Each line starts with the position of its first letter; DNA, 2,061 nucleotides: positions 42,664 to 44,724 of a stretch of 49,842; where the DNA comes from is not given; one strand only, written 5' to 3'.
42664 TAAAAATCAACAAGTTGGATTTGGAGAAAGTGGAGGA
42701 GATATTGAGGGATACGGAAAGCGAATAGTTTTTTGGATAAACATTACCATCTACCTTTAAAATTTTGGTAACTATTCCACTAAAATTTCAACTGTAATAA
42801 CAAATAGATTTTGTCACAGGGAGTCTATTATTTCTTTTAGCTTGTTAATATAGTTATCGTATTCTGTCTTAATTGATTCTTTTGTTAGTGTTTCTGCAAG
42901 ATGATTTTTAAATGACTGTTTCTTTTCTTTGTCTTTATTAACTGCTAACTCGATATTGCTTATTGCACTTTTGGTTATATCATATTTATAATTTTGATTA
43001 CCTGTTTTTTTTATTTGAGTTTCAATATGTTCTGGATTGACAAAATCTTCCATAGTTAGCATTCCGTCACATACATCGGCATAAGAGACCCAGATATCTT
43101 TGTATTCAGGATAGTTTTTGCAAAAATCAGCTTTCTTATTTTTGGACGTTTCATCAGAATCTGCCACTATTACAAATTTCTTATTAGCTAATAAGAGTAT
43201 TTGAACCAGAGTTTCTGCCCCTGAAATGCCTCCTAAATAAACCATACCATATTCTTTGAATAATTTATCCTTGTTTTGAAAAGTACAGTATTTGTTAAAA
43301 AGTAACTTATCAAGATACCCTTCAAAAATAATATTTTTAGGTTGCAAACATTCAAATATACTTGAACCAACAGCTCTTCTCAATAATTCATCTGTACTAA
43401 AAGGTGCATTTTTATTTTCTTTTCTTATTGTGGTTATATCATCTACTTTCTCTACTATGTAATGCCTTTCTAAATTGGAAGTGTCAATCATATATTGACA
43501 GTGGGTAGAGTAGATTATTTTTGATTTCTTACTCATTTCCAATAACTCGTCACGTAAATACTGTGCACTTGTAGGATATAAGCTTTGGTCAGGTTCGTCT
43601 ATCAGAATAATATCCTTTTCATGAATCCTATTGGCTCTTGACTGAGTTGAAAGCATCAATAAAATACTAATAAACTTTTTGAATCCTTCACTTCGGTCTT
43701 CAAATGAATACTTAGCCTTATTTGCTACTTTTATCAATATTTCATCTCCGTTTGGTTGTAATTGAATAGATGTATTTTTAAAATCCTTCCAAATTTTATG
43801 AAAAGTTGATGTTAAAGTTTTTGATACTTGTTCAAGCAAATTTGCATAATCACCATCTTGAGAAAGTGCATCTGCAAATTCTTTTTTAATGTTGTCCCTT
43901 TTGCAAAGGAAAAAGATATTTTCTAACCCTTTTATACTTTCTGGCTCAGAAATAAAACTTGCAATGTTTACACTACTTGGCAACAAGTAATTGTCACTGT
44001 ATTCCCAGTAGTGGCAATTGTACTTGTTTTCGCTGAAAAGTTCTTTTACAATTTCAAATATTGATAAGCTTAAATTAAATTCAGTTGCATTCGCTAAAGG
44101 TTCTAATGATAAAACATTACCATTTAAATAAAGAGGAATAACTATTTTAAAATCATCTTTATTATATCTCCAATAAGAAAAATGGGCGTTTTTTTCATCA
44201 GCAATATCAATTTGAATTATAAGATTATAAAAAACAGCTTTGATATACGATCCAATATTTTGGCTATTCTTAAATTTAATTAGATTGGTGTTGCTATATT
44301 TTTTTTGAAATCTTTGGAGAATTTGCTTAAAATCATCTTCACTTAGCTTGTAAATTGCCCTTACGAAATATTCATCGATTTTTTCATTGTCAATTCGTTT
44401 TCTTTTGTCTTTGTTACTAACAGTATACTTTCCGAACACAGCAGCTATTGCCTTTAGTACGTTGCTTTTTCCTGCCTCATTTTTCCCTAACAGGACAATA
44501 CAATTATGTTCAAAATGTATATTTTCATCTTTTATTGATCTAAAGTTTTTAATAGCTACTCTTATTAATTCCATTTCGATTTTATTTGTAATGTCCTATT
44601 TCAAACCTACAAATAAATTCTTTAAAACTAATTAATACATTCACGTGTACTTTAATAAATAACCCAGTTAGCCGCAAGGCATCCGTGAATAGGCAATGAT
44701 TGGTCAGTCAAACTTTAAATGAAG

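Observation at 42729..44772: Stand-alone OLD-family ATPase-TOPRIM nuclease on a sharply AT-rich islet: candidate single-gene defence module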

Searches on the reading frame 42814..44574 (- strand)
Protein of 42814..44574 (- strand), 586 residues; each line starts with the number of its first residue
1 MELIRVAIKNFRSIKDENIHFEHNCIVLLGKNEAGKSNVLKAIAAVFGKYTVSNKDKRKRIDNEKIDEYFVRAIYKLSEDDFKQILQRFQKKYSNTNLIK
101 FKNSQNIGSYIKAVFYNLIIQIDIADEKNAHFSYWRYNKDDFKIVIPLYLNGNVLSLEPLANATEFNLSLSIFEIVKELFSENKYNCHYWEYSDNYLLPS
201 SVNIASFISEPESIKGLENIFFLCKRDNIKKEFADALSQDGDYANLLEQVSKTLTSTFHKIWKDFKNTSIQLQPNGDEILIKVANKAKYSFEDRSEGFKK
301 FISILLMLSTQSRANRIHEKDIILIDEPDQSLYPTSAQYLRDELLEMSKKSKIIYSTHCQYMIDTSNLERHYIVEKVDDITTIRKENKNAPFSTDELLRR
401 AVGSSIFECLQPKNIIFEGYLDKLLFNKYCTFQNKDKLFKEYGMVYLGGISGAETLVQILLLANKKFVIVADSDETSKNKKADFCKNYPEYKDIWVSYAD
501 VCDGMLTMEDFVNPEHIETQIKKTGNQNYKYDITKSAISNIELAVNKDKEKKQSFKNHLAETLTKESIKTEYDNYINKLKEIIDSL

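Call 3: search_protein_families(library=pfam, proteins=[window:42814-44574:-], max_evalue=0.01)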
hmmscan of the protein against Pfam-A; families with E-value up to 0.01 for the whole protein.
window:42814-44574:- (586 aa): 8 families
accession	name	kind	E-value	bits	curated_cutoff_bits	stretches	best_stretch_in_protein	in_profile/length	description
PF13175.12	AAA_15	-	3.6e-24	86.5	32.1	1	1-363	1-374/374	AAA ATPase domain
PF02463.25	SMC_N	-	4.3e-12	46.4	40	1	3-374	2-211/220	RecF/RecN/SMC N terminal domain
PF13304.12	AAA_21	-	1.4e-11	45.5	27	1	26-362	2-302/304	AAA domain, putative AbiEii toxin, Type IV TA system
PF13476.12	AAA_23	-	1.7e-10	42.3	27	1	5-134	1-134/201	AAA domain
PF11398.14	DUF2813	-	6.8e-06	26.1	21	1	1-95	1-98/372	Protein of unknown function (DUF2813)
PF13514.12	AAA_27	-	3.2e-05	24.1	22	1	1-47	1-50/206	AAA domain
PF13555.12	AAA_29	-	0.00059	20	27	1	5-47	3-46/61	P-loop containing region of AAA domain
PF25325.1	EF-hand_EFHB_C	-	0.0077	16.4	27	0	46-94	8-56/75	EFHB C-terminal EF-hand domain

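Call 4: search_protein_families(library=padloc, proteins=[window:42814-44574:-], max_evalue=0.01)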
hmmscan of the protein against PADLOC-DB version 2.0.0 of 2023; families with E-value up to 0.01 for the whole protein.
window:42814-44574:- (586 aa): 90 families (the best 25 are shown)
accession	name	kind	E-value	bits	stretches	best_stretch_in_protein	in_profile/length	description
PDLC02979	AriA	-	3.7e-26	90.8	1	1-363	1-373/373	-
PDLC02358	Old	-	2e-23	81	2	2-108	3-107/578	Old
PDLC04135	mad3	-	4.6e-20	70.5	1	3-387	2-351/374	mads_3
PDLC04178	HEC-01A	-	8.8e-18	62.5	2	286-385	257-355/399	-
PDLC02335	AbiLi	-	2e-16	58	1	3-376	50-253/326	AbiLi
PDLC00102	GajA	-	6.1e-16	56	2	1-82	1-85/532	AAA ATPase domain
PDLC04175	HEC-01A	-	3.2e-15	54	2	275-389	227-338/363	-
PDLC00271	PtuA1|PtuA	-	6e-15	53.7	1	1-400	1-356/421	AAA ATPase domain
PDLC00278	PtuA1|PtuA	-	1.6e-14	52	2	1-80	1-77/436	AAA ATPase domain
PDLC04168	GajA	-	2.7e-14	50.8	2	1-49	1-50/570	-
PDLC00075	GajA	-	3.5e-14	50.2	2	228-452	177-397/536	AAA ATPase domain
PDLC00070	GajA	-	6.2e-14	49.5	2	1-49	1-48/596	AAA ATPase domain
PDLC00298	PtuA1|PtuA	-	1.4e-13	48.7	2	1-60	1-60/423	AAA ATPase domain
PDLC02913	ATPase_I-A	-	3.1e-13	47.7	2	3-114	54-173/508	-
PDLC04213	HEC-02A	-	4e-13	47.6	2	271-365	187-278/337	-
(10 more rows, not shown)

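Call 5: search_protein_families(library=ncbifam, proteins=[window:42814-44574:-], max_evalue=0.01)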
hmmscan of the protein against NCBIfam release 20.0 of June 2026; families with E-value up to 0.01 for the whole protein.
window:42814-44574:- (586 aa): 16 families
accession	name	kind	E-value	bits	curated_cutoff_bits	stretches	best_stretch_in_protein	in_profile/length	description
TIGR00611.2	recf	equivalog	2.2e-09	36.9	172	1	5-112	3-112/339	DNA replication/repair protein RecF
NF041760.1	PtuA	equivalog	3.5e-09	36.1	500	2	3-113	52-171/524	retron Ec78 anti-phage system effector ATPase PtuA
NF038234.1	retron_eff_Eco8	equivalog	9.9e-08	31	250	2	1-145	1-143/679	retron Eco8 family effector endonuclease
NF003034.1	PRK03918.1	equivalog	3e-06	25.5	700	1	1-97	1-95/878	DNA double-strand break repair ATPase Rad50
NF010680.0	PRK14079.1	equivalog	3.8e-05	22.9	386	1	1-48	1-48/349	recombination protein F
TIGR02315.1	ABC_phnC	equivalog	0.00016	21.2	266.1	0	317-354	161-198/243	phosphonate ABC transporter ATP-binding protein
TIGR03415.1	ABC_choXWV_ATP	equivalog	0.00018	20.6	483.75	0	319-355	182-220/382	choline ABC transporter ATP-binding protein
TIGR03522.1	GldA_ABC_ATP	equivalog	0.00019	21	402.6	0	316-360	148-192/301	gliding motility-associated ABC transporter ATP-binding subunit GldA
TIGR00634.1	recN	equivalog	0.0002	20.4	407.85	1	3-51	2-50/563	DNA repair protein RecN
NF040873.1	AztA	equivalog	0.00053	19.6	220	0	24-48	19-43/191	zinc ABC transporter ATP-binding protein AztA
TIGR00972.1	3a0107s01c2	equivalog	0.00057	19.3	343.2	0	319-358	162-201/248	phosphate ABC transporter ATP-binding protein PstB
TIGR03740.1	galliderm_ABC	subfamily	0.00062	19.5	309.75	0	12-48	14-51/223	lantibiotic protection ABC transporter ATP-binding subunit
NF002572.0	PRK02224.1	equivalog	0.00098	17.5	1087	1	1-53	1-54/888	DNA double-strand break repair ATPase Rad50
TIGR01188.1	drrA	subfamily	0.0024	17.2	312.45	0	284-368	115-190/302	daunorubicin resistance ABC transporter, ATP-binding protein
TIGR03864.1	PQQ_ABC_ATP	hypoth_equivalog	0.0046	16.4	302.25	0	316-360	147-193/236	ABC transporter, ATP-binding subunit, PQQ-dependent alcohol dehydrogenase system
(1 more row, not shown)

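Call 8: search_solved_structures(query=window:42814-44574:-, max_evalue=1, show_alignments=2)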
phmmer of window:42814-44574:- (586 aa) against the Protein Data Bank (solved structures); distinct sequences matched with E-value up to 1: 24.
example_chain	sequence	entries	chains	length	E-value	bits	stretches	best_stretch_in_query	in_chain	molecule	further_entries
6p74_A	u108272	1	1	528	2e-10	43.4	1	321-483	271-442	Putative ATP-dependent endonuclease of the OLD family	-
1us8_A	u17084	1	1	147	9.3e-06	28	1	1-102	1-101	DNA DOUBLE-STRAND BREAK REPAIR RAD50 ATPASE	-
1f2t_A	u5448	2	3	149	9.6e-06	27.9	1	1-102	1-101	RAD50 ABC-ATPASE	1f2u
1ii8_A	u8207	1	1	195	1.7e-05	27.1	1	1-102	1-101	Rad50 ABC-ATPase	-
3qkr_A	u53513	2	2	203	1.9e-05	27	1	1-102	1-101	DNA double-strand break repair rad50 ATPase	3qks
3qku_A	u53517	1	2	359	5.2e-05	25.5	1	1-101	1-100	DNA double-strand break repair rad50 ATPase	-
3qkt_A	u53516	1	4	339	5.5e-05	25.4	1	1-101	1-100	DNA double-strand break repair rad50 ATPase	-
4nci_A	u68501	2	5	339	5.5e-05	25.4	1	1-101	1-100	DNA double-strand break repair Rad50 ATPase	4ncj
4nck_A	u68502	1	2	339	5.6e-05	25.4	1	1-101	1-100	DNA double-strand break repair Rad50 ATPase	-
4nch_A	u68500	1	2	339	5.7e-05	25.4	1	1-101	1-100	DNA double-strand break repair Rad50 ATPase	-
9vkz_A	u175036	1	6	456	0.0019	20.4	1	3-50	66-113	Retron Ec78 probable ATPase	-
22bu_B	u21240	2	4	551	0.0025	19.9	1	7-85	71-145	AAA family ATPase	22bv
1e69_A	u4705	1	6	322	0.0027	19.9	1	2-67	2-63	CHROMOSOME SEGREGATION SMC PROTEIN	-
9vh1_D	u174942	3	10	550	0.0029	19.7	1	3-50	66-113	Retron Ec78 probable ATPase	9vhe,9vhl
8ee4_A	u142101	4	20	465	0.0061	18.7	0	3-45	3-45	PtuA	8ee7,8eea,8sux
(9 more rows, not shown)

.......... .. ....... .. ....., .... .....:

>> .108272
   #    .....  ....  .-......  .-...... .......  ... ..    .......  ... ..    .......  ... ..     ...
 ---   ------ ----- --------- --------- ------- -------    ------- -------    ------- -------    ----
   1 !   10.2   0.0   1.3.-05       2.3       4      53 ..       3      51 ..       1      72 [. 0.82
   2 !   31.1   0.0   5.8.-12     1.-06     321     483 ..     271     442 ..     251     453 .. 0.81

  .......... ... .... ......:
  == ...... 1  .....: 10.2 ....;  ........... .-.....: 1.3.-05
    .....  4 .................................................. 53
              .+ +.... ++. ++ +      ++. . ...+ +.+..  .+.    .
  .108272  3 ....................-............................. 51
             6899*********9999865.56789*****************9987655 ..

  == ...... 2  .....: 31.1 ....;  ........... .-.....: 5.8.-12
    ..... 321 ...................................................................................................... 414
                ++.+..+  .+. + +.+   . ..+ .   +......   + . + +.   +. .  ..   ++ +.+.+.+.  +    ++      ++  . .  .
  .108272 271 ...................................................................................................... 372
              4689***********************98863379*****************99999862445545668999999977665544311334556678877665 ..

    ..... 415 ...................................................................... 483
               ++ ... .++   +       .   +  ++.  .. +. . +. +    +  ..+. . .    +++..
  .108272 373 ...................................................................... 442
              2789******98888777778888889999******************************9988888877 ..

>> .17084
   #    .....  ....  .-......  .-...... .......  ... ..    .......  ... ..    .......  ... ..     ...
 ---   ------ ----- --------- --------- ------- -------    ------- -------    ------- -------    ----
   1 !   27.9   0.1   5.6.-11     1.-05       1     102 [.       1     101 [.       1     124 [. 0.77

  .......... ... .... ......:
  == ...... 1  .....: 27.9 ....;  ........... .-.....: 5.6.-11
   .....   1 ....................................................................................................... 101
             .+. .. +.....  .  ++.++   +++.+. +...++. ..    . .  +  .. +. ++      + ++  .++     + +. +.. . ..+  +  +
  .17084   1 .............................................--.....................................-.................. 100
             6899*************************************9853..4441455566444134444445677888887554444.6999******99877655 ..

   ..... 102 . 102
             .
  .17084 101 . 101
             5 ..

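Call 9: find_homologous_proteins(query=window:42814-44574:-, max_evalue=0.00001)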
Query window:42814-44574:- (586 aa): 422 proteins with E <= 0.00001 among 8000 candidates; the best 120 are listed.
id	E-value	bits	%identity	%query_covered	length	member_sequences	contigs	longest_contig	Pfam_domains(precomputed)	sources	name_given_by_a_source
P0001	0.0e+0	1295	100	100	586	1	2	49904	PF11398.15,PF13175.13,PF13476.13,PF02463.26,PF13304.13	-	-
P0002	3.9e-258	876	67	100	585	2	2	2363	PF11398.15,PF13175.13,PF13476.13,PF02463.26,PF13304.13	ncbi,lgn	-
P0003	2.4e-256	870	67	100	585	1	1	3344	PF13514.13,PF13175.13,PF13476.13,PF02463.26,PF13304.13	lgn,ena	-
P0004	2.8e-255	866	68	100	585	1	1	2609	PF11398.15,PF13514.13,PF13175.13,PF02463.26,PF13304.13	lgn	-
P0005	1.4e-254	864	67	100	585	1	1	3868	PF13514.13,PF13175.13,PF02463.26,PF13304.13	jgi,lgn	jgi:predicted ATPase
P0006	1.5e-254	864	67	100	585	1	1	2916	PF13514.13,PF13175.13,PF13476.13,PF02463.26,PF13304.13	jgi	-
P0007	5.3e-254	862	68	100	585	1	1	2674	PF11398.15,PF13514.13,PF13175.13,PF02463.26,PF13304.13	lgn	-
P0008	1.2e-252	858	67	100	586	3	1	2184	PF11398.15,PF13514.13,PF13175.13,PF13476.13,PF02463.26,PF13304.13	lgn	-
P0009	1.1e-250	851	66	100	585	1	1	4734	PF13514.13,PF13175.13,PF02463.26,PF13304.13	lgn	-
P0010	7.6e-249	845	64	100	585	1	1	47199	PF11398.15,PF13175.13,PF13476.13,PF02463.26,PF13304.13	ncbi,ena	-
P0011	3.2e-246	837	65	100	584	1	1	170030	PF11398.15,PF13514.13,PF13175.13,PF13476.13,PF02463.26,PF13304.13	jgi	jgi:predicted ATP-binding protein involved in virulence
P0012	1.7e-241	821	65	100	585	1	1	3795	PF13514.13,PF13175.13,PF13476.13,PF02463.26,PF13304.13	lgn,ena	-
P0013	1.1e-240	818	63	100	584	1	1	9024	PF13175.13,PF13476.13,PF02463.26,PF13304.13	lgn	-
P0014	1.7e-240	818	63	100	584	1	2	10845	PF13175.13,PF13476.13,PF02463.26,PF13304.13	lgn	-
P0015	1.2e-234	798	64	100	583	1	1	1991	PF11398.15,PF13175.13,PF13476.13,PF02463.26,PF13304.13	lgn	-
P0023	1.9e-230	785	63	100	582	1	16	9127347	PF13514.13,PF13175.13,PF13476.13,PF02463.26,PF13304.13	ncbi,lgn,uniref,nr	ncbi:ATP-dependent nuclease [Chitinophaga pinensis]|uniref:ATP-dependent endonuclease of the OLD fam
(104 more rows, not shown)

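Call 12: find_encoding_contigs(protein=P0001, flank=10000, max_places=4)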
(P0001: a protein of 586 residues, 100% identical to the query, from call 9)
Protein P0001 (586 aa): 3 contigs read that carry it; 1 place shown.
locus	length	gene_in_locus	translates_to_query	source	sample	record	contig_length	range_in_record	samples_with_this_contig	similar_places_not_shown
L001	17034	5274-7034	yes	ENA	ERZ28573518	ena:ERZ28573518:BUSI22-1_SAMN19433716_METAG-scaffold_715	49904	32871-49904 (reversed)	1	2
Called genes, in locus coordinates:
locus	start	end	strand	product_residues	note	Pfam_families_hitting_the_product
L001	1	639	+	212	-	?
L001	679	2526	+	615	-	PF07660:STN (faint), PF16344:FecR_C (weak)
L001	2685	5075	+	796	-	PF13620:CarboxypepD_reg, PF13715:CarbopepD_reg_2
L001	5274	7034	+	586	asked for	PF02463:SMC_N, PF11398:DUF2813 (faint), PF13175:AAA_15, PF13476:AAA_23 (faint), PF13304:AAA_21 (weak)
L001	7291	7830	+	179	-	-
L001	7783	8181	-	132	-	PF00107:ADH_zinc_N, PF13602:ADH_zinc_N_2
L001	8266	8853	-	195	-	PF01758:SBF (weak)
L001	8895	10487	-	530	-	PF00772:DnaB, PF06745:ATPase (faint), PF03796:DnaB_C, PF13481:AAA_25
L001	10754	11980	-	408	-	PF00346:Complex1_49kDa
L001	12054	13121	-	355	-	PF01479:S4 (weak), PF00849:PseudoU_synth_2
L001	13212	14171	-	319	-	PF05721:PhyH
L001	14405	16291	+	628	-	PF00535:Glycos_transf_2, PF13641:Glyco_tranf_2_3, PF13632:Glyco_trans_2_3 (faint), PF13727:CoA_binding_3 (weak)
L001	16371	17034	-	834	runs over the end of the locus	PF01578:Cytochrom_C_asm, PF16327:CcmF_C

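Call 13: find_encoding_contigs(protein=P0023, flank=8000, max_places=3)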
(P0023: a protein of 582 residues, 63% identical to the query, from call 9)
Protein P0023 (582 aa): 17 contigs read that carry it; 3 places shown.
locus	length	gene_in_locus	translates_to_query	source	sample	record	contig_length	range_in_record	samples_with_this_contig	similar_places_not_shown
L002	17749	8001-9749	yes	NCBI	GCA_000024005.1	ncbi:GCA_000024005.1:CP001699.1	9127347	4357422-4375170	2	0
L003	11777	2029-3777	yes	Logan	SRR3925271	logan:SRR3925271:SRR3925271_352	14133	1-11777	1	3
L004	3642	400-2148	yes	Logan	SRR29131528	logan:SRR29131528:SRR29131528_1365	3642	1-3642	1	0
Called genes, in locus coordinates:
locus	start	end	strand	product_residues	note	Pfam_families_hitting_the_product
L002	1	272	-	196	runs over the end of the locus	PF00440:TetR_N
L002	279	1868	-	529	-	PF02367:TsaE (faint), PF03193:RsgA_GTPase (faint), PF13555:AAA_29 (faint), PF00005:ABC_tran, PF00931:NB-ARC (faint), PF05729:NACHT (faint), PF02463:SMC_N (weak), PF00005:ABC_tran, +2 more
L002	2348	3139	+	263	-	PF09346:SMI1_KNR4 (weak), PF14568:SUKH_6 (faint)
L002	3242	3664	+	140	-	PF07883:Cupin_2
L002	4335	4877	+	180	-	-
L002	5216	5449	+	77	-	-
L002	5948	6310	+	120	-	-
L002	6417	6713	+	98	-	-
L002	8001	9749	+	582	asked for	PF02463:SMC_N, PF13175:AAA_15, PF13476:AAA_23 (weak), PF13514:AAA_27 (weak), PF13304:AAA_21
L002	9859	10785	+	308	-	PF14022:DUF4238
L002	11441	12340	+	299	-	-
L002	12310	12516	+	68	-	-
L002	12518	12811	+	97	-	PF12844:HTH_19, PF13560:HTH_31, PF01381:HTH_3, PF13443:HTH_26 (weak)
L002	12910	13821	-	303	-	-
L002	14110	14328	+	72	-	-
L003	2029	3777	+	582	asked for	PF02463:SMC_N, PF13175:AAA_15, PF13476:AAA_23 (weak), PF13514:AAA_27 (weak), PF13304:AAA_21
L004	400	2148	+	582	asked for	PF02463:SMC_N, PF13175:AAA_15, PF13476:AAA_23 (weak), PF13514:AAA_27 (weak), PF13304:AAA_21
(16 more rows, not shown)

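Call 14: find_encoding_contigs(protein=P0010, flank=8000, max_places=2)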
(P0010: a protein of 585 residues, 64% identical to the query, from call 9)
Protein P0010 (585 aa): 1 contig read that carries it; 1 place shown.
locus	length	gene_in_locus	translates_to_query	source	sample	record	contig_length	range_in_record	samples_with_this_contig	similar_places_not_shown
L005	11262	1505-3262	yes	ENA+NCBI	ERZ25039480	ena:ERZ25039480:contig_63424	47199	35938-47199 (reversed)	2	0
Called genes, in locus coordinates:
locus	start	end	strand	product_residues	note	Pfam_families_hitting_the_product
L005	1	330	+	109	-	?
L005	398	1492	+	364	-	PF01420:Methylase_S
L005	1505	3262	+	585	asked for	PF02463:SMC_N, PF11398:DUF2813 (faint), PF13175:AAA_15, PF13476:AAA_23, PF13304:AAA_21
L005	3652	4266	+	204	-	PF04313:HSDR_N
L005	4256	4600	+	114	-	PF04851:ResIII, PF18766:SWI2_SNF2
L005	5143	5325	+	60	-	PF22679:T1R_D3-like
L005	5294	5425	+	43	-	PF22679:T1R_D3-like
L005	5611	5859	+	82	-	PF11867:T1RH-like_C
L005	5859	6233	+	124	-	PF11867:T1RH-like_C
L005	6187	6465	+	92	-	PF11867:T1RH-like_C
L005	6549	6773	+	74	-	-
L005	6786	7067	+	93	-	-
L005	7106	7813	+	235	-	-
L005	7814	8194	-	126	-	-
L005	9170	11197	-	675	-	PF00144:Beta-lactamase, PF11954:DUF3471 (weak)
